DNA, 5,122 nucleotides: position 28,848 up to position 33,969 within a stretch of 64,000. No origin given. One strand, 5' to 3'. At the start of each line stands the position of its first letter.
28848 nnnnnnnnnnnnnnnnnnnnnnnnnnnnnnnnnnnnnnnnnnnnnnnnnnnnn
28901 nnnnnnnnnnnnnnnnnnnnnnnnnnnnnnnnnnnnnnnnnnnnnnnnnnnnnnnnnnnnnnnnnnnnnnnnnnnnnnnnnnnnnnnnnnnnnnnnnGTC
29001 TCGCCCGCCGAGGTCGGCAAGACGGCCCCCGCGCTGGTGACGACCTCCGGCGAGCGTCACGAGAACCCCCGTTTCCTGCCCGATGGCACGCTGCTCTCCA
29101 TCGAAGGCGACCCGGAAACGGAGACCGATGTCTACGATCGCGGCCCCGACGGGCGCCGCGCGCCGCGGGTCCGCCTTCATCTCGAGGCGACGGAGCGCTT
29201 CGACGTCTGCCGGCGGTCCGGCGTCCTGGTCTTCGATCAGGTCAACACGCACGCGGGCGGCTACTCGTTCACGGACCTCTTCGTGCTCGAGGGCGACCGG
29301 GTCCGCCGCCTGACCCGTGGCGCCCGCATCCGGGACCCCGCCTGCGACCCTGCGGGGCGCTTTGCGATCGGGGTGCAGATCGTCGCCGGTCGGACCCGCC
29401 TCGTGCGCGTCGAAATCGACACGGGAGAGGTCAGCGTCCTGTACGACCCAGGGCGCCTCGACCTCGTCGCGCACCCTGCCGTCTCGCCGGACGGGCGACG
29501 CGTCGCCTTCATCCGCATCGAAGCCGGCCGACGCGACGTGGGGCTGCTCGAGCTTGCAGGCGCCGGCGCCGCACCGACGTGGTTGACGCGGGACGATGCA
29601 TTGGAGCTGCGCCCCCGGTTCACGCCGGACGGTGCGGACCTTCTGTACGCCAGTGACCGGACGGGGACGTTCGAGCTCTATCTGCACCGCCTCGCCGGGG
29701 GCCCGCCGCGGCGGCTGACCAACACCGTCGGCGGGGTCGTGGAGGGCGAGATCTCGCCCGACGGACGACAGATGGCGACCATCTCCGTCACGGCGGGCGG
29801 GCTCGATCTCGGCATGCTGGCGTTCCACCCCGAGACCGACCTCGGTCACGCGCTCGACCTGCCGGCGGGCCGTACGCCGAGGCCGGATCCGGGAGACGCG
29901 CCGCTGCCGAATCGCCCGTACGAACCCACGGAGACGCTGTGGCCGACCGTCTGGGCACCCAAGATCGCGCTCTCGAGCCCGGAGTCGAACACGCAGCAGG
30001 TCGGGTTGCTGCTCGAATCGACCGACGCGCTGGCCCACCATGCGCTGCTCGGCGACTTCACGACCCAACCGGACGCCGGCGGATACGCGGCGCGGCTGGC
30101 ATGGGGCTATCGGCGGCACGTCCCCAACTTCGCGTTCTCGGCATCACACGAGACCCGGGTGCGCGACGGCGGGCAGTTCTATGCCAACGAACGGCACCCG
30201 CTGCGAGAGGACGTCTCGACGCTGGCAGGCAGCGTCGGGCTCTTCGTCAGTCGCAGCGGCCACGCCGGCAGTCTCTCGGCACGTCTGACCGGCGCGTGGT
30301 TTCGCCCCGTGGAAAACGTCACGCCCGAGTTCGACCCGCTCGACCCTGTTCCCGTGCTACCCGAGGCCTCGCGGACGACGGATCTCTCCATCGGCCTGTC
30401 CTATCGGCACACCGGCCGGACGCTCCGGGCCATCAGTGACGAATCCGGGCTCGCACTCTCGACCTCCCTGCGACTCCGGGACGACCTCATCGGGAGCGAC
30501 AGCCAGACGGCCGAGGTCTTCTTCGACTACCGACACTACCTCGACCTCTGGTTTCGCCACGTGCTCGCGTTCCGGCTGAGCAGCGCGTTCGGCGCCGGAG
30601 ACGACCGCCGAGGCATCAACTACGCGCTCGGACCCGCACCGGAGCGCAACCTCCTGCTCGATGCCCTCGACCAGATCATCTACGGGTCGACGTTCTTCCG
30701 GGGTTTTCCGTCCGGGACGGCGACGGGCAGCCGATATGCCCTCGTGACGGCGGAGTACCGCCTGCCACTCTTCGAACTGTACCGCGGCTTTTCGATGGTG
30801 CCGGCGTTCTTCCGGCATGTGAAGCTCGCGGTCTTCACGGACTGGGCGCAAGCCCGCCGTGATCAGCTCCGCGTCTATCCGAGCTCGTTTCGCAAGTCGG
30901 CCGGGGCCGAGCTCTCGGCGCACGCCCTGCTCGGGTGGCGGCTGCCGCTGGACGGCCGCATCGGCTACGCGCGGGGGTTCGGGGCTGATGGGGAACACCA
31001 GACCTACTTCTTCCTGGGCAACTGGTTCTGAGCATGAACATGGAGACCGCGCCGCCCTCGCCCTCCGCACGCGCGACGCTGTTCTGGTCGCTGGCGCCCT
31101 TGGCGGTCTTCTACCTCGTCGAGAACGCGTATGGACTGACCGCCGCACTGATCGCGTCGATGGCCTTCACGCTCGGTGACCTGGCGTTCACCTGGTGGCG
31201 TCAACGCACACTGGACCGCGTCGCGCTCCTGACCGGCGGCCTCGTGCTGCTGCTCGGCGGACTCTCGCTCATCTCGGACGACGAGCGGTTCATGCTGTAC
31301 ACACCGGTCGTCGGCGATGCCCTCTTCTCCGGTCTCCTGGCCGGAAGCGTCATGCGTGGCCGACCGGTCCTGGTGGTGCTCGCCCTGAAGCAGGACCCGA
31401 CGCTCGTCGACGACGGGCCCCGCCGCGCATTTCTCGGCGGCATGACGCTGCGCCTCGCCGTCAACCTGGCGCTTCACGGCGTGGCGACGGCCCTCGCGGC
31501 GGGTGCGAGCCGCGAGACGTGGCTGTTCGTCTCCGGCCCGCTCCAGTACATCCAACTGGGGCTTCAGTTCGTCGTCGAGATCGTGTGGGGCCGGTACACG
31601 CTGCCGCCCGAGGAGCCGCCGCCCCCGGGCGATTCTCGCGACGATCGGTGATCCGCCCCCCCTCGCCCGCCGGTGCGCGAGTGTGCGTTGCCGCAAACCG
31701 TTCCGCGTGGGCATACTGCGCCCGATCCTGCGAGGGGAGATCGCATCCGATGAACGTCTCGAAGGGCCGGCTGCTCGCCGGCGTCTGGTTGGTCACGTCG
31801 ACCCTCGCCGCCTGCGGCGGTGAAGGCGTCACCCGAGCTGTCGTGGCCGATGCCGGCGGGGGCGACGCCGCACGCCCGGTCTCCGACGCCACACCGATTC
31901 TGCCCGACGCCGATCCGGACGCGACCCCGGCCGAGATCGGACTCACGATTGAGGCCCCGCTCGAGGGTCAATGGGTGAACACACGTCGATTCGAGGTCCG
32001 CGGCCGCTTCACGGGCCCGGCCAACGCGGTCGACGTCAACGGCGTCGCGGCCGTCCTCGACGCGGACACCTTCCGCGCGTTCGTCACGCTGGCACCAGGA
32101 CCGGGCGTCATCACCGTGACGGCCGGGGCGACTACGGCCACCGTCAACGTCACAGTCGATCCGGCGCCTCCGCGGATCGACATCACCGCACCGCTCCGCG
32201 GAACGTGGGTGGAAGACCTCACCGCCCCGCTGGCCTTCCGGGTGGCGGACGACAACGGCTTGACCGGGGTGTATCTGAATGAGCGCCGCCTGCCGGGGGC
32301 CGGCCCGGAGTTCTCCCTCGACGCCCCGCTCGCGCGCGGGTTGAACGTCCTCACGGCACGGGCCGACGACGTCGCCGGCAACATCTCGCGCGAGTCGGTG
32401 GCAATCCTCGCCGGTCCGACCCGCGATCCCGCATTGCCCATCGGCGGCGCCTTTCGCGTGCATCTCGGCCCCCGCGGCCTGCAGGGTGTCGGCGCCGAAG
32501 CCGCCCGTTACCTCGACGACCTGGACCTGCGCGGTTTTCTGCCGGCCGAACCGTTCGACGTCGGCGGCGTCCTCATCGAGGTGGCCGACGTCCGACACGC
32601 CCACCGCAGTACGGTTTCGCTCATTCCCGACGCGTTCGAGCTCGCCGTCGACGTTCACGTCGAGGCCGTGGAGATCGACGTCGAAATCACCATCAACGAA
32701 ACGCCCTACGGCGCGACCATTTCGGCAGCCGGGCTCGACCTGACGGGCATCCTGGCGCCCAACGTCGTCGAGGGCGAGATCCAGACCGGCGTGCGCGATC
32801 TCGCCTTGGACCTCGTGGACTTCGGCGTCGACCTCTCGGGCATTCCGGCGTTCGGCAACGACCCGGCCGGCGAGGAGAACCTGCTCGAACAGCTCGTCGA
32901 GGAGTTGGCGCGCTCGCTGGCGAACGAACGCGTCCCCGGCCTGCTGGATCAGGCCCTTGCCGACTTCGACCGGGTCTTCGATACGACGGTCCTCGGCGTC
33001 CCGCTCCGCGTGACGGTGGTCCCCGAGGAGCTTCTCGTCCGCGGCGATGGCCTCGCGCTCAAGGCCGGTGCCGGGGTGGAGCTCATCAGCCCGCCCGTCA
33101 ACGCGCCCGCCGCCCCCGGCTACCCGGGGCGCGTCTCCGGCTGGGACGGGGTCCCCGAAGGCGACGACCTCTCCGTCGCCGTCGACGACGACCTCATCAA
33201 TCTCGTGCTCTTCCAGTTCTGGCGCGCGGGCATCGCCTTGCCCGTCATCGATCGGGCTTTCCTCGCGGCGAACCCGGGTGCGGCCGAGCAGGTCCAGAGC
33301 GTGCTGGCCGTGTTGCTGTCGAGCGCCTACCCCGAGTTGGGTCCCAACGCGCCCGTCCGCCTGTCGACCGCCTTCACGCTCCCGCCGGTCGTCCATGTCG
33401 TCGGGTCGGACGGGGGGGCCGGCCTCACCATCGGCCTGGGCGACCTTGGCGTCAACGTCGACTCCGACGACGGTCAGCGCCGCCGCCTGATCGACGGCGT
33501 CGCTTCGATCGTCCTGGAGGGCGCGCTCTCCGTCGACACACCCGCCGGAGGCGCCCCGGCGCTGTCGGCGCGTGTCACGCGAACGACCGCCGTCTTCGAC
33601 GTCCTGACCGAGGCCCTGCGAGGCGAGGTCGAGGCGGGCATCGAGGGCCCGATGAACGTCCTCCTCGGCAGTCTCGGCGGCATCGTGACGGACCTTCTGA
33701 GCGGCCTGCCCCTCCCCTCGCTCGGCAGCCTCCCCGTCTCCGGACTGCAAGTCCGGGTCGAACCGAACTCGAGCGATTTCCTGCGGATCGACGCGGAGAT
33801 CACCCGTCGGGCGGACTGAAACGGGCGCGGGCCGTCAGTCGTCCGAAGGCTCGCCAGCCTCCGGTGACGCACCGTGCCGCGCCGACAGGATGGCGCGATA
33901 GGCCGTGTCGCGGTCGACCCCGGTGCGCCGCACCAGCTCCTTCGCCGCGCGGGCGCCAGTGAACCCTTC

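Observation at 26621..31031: sigma54 enhancer-binding regulator divergently paired with a tripartite OM protein (HExxH module plus TolB-like propeller plus C-terminal barrel)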

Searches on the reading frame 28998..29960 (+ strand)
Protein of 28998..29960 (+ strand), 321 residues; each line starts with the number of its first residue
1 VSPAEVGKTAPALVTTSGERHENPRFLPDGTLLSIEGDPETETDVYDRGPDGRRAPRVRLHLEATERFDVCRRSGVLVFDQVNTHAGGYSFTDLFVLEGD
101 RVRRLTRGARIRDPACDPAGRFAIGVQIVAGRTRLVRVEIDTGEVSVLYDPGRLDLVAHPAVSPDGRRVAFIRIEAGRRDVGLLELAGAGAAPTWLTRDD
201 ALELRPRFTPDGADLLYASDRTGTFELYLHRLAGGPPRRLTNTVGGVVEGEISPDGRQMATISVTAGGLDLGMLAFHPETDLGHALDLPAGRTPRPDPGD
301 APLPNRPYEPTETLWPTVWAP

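Call 69: search_protein_families(library=pfam, proteins=[window:28998-29960:+], max_evalue=10)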
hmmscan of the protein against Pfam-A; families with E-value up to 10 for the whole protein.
window:28998-29960:+ (321 aa): 4 families
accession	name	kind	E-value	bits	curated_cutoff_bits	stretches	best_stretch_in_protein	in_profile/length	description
PF07676.18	PD40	-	1.1e-14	54.3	20.9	4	203-228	11-37/38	WD40-like Beta Propeller Repeat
PF10647.15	Gmad1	-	0.046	14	20.5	1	140-229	6-92/251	Lipoprotein LpqB beta-propeller domain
PF14583.12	Pectate_lyase22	-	0.12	11.5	30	1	205-232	355-382/386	Oligogalacturonate lyase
PF00930.27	DPPIV_N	-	0.32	10.1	22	0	199-243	41-81/354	Dipeptidyl peptidase IV (DPP IV) N-terminal region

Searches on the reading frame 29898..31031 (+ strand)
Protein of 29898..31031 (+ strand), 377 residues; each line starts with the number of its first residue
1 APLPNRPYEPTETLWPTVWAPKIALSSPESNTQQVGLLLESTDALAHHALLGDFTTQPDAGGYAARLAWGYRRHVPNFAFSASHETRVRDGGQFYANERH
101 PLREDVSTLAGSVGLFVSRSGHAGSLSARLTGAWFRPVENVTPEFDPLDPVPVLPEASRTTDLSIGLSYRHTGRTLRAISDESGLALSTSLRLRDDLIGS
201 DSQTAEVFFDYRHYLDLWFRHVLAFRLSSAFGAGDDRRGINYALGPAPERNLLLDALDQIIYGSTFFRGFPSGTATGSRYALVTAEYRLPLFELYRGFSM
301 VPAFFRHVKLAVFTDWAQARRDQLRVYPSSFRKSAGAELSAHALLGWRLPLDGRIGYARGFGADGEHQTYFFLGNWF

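Call 69: search_protein_families(library=pfam, proteins=[window:29898-31031:+], max_evalue=10)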
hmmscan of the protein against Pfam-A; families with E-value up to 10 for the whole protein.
window:29898-31031:+ (377 aa): 1 family
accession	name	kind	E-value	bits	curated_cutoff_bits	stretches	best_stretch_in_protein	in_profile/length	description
PF01103.29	Omp85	-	0.00087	19.3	24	1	158-374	112-322/325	Omp85 superfamily domain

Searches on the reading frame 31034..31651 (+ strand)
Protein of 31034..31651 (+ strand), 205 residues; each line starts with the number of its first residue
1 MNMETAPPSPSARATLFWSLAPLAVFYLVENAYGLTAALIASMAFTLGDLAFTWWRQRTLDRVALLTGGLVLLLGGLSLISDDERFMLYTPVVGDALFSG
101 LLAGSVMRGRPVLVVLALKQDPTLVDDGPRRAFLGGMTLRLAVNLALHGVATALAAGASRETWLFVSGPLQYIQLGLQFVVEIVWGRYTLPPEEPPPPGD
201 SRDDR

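Call 3: search_protein_families(library=pfam, proteins=[window:31034-31651:+], max_evalue=0.1)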
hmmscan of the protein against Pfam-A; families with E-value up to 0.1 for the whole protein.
window:31034-31651:+ (205 aa): 1 family
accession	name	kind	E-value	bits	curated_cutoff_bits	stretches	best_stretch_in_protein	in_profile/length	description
PF04279.20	IspA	-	5.5e-15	56.4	28.7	1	19-163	6-146/176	Intracellular septation protein A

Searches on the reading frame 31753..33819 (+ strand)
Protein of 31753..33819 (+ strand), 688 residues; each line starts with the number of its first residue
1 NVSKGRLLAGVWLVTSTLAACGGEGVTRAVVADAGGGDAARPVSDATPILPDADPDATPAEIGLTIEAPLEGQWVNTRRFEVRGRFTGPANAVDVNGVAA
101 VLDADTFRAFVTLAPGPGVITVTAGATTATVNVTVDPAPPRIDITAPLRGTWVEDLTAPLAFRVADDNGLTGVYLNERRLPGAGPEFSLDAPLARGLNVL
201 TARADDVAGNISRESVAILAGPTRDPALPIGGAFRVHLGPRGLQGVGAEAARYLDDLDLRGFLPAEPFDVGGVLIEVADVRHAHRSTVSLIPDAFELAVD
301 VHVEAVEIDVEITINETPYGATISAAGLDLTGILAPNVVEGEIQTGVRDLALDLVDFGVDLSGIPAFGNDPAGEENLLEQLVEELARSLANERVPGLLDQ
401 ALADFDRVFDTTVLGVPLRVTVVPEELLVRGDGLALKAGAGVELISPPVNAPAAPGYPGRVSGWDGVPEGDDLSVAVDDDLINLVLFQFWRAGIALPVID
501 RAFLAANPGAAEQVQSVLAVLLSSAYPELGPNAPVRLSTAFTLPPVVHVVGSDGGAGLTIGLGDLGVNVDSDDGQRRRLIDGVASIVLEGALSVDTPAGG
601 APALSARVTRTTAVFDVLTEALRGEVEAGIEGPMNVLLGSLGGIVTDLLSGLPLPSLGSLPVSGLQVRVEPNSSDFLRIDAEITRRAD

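Call 3: search_protein_families(library=pfam, proteins=[window:31753-33819:+], max_evalue=0.1)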
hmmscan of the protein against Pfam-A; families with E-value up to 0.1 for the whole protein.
window:31753-33819:+ (688 aa): 1 family
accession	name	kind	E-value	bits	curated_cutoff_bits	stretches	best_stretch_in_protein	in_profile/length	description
PF09136.16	Glucodextran_B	-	1.9e-10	41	27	2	64-127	3-68/83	Glucodextranase, domain B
